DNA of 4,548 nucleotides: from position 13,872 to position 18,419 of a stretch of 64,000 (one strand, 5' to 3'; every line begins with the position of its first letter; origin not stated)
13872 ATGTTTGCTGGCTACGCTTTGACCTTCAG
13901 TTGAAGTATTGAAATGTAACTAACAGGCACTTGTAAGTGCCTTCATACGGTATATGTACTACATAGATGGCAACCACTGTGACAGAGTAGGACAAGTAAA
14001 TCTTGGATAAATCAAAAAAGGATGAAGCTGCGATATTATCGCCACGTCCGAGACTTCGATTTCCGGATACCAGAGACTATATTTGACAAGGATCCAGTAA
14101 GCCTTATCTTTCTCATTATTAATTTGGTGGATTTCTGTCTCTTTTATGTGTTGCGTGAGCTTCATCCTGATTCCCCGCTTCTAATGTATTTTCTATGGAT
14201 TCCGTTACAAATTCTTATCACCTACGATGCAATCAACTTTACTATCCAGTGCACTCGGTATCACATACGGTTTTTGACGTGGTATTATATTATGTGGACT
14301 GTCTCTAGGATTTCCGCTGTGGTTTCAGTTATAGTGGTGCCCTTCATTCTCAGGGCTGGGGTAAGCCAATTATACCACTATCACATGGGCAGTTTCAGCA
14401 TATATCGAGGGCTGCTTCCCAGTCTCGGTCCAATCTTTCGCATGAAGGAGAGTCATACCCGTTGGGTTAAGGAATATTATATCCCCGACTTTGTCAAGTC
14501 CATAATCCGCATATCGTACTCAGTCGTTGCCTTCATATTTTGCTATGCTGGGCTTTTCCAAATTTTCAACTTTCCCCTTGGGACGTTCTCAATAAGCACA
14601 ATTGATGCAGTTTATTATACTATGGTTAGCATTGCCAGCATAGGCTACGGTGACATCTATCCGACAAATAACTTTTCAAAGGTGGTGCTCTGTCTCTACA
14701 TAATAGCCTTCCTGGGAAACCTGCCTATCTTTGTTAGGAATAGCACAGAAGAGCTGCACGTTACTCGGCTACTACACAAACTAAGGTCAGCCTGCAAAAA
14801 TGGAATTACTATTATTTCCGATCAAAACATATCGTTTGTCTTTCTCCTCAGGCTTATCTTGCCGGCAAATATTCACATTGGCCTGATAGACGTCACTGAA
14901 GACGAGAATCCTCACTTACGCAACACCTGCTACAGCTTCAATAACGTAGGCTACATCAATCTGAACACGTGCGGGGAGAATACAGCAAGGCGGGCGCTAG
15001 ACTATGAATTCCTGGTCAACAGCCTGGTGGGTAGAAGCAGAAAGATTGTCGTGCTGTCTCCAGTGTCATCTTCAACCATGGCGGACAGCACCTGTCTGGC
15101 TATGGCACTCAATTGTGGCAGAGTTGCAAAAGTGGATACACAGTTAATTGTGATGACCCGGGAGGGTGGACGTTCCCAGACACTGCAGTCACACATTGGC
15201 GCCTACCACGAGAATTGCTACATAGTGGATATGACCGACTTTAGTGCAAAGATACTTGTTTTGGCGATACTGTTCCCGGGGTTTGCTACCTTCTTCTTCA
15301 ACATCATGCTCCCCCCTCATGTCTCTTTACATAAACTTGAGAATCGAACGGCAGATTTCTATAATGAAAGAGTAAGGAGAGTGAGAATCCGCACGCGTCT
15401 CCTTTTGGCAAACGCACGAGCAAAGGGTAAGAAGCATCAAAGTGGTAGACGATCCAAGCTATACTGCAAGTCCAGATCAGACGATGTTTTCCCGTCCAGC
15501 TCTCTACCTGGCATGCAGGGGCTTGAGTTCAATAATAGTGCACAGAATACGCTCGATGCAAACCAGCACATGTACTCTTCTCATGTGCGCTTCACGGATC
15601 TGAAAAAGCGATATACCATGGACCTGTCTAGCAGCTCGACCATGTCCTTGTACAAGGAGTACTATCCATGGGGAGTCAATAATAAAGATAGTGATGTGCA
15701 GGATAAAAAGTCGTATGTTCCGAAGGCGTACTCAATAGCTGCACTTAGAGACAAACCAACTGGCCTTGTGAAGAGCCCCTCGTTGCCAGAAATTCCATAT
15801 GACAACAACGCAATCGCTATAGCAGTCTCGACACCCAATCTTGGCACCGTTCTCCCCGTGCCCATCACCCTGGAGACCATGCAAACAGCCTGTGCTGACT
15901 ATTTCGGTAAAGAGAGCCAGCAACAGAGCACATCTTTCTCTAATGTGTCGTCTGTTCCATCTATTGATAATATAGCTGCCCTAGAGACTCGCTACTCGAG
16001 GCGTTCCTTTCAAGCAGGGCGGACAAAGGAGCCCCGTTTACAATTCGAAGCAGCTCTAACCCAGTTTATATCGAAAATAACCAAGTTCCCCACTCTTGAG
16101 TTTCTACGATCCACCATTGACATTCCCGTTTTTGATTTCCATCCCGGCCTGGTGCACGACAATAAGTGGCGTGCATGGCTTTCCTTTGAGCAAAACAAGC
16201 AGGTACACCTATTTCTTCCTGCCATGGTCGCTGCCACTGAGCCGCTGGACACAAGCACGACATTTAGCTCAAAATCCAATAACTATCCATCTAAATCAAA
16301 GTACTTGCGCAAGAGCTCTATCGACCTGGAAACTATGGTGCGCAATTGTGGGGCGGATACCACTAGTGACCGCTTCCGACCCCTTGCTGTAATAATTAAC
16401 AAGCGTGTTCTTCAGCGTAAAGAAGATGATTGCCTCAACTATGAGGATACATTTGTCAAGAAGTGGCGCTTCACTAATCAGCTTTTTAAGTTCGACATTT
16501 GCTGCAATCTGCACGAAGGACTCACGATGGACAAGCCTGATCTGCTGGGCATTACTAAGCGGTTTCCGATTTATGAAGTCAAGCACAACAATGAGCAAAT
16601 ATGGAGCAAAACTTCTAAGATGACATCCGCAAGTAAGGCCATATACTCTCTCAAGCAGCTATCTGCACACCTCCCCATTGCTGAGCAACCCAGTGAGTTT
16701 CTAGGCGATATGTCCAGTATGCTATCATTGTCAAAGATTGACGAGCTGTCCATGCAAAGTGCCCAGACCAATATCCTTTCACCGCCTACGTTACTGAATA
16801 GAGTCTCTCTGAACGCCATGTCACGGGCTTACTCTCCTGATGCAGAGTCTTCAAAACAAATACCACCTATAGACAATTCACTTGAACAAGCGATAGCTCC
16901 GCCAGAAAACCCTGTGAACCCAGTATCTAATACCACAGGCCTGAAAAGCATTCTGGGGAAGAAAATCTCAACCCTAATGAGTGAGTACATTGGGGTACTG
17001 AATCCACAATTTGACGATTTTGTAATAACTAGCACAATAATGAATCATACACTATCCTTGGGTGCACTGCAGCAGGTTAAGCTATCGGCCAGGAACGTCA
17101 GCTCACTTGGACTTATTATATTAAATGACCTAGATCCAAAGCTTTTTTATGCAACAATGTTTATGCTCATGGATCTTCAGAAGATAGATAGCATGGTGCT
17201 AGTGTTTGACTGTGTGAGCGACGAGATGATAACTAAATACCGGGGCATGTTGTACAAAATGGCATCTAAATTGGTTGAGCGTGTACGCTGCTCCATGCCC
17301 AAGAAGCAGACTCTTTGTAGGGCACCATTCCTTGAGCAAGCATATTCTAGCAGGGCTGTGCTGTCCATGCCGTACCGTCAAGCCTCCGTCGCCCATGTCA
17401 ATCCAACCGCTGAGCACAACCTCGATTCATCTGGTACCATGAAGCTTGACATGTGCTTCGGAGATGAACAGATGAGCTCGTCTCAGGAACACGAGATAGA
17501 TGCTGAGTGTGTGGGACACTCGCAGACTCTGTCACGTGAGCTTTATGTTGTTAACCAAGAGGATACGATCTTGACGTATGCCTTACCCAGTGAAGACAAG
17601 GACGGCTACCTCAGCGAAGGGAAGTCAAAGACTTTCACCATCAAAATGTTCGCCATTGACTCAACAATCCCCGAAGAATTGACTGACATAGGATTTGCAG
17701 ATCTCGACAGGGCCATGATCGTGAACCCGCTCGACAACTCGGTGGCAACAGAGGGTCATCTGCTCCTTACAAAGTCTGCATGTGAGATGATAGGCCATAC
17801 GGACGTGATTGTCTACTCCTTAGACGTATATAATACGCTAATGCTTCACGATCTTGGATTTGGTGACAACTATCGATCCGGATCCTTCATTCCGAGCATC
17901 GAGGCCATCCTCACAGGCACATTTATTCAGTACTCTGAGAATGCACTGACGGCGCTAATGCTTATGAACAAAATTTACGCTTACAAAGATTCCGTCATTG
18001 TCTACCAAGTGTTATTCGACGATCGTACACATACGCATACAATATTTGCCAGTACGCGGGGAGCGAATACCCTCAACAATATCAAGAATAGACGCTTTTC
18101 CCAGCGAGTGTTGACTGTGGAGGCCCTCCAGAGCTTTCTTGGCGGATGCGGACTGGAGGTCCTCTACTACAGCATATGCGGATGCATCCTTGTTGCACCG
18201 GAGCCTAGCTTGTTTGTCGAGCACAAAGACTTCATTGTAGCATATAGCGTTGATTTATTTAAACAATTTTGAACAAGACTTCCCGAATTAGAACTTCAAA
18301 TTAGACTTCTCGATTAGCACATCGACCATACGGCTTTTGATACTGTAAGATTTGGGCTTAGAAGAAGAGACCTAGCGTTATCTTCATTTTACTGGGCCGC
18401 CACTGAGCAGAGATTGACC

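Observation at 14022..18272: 1416-aa potassium channel: canonical GYGD pore on a very large cytoplasmic body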

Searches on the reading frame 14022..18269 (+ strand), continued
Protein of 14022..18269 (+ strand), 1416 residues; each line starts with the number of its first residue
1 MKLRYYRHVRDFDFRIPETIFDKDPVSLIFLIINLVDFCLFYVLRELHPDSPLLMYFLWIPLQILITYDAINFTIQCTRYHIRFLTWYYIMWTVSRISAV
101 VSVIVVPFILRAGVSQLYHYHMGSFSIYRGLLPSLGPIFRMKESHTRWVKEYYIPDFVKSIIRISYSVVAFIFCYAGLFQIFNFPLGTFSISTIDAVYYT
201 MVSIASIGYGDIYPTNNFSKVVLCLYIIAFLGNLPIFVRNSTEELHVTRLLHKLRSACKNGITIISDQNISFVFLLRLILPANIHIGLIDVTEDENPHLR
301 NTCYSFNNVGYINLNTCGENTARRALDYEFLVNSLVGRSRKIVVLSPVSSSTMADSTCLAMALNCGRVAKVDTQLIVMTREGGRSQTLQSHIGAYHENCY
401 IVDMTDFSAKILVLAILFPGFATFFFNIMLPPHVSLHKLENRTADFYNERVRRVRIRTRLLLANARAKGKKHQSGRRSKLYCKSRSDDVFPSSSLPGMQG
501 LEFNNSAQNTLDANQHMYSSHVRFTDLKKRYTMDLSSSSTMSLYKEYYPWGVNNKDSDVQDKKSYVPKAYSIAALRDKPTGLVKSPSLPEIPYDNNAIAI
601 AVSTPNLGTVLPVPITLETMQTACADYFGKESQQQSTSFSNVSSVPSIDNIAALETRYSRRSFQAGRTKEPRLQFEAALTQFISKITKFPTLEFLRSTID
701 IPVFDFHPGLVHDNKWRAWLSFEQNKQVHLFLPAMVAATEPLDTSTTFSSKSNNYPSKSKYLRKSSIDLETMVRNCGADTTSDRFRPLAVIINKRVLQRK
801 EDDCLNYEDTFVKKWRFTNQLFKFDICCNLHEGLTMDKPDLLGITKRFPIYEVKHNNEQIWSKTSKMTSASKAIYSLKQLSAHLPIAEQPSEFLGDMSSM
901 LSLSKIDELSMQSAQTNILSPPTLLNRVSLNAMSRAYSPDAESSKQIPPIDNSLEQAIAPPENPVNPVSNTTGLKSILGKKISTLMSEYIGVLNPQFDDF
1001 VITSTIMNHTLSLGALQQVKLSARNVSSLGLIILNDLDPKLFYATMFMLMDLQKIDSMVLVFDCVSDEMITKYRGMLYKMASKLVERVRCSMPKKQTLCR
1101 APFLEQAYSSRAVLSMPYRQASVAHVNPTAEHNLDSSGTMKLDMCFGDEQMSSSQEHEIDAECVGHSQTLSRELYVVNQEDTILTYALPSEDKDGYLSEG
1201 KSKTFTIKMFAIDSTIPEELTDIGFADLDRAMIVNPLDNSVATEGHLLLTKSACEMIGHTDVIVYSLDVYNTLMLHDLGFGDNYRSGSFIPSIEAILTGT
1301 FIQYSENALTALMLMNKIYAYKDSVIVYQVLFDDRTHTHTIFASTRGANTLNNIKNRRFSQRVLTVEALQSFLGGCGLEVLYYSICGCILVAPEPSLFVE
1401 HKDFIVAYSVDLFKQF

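Call 96: find_encoding_contigs(protein=P0003, flank=3000, max_places=1)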
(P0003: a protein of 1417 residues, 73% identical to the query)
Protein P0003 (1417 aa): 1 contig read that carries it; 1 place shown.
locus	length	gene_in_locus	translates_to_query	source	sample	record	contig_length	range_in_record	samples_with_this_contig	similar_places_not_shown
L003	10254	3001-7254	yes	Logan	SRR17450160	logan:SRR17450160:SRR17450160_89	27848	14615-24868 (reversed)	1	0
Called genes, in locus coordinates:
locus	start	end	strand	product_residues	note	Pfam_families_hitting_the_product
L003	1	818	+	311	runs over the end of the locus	PF04046:PSP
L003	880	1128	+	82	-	PF18265:Nas2_N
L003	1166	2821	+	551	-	PF02163:Peptidase_M50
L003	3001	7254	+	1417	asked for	PF07885:Ion_trans_2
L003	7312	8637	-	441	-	PF13870:CCDC113_CCDC96_CC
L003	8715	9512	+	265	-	-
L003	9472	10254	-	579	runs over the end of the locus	-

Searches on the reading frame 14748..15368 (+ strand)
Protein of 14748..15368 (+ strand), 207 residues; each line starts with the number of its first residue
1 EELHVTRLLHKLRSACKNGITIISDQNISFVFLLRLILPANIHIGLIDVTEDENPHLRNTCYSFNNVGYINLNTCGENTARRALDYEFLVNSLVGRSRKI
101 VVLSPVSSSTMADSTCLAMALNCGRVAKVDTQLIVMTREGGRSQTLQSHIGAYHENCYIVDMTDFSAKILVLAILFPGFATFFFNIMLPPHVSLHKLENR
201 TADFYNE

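Call 55: search_protein_families(library=pfam, proteins=[window:14748-15368:+], max_evalue=10)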
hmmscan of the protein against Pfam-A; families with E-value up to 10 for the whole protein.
window:14748-15368:+ (207 aa): 3 families
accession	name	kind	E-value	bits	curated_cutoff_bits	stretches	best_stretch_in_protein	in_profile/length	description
PF21684.2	PipB2_N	-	0.02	15.4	27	1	70-160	12-104/107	Secreted effector protein PipB2, N-terminal domain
PF04846.18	Herpes_pp38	-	0.073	13.4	26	1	88-126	28-59/63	Herpesvirus pp38 phosphoprotein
PF19040.6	SGNH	-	0.21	11.7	27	1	80-164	126-211/248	SGNH domain (fused to AT3 domains)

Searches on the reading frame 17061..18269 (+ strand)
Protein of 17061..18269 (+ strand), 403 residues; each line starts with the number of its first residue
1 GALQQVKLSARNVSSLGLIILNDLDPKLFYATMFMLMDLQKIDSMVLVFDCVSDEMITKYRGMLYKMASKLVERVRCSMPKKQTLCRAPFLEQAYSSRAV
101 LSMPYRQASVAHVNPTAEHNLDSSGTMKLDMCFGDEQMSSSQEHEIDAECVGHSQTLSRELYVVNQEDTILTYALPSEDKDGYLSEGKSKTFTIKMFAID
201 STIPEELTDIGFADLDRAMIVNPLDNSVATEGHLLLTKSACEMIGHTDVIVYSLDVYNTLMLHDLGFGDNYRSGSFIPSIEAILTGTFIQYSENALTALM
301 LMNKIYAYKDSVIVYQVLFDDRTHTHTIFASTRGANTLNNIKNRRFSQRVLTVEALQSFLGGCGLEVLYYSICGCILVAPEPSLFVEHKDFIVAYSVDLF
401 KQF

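Call 55: search_protein_families(library=pfam, proteins=[window:17061-18269:+], max_evalue=10)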
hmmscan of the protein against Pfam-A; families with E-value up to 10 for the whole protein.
window:17061-18269:+ (403 aa): 0 families
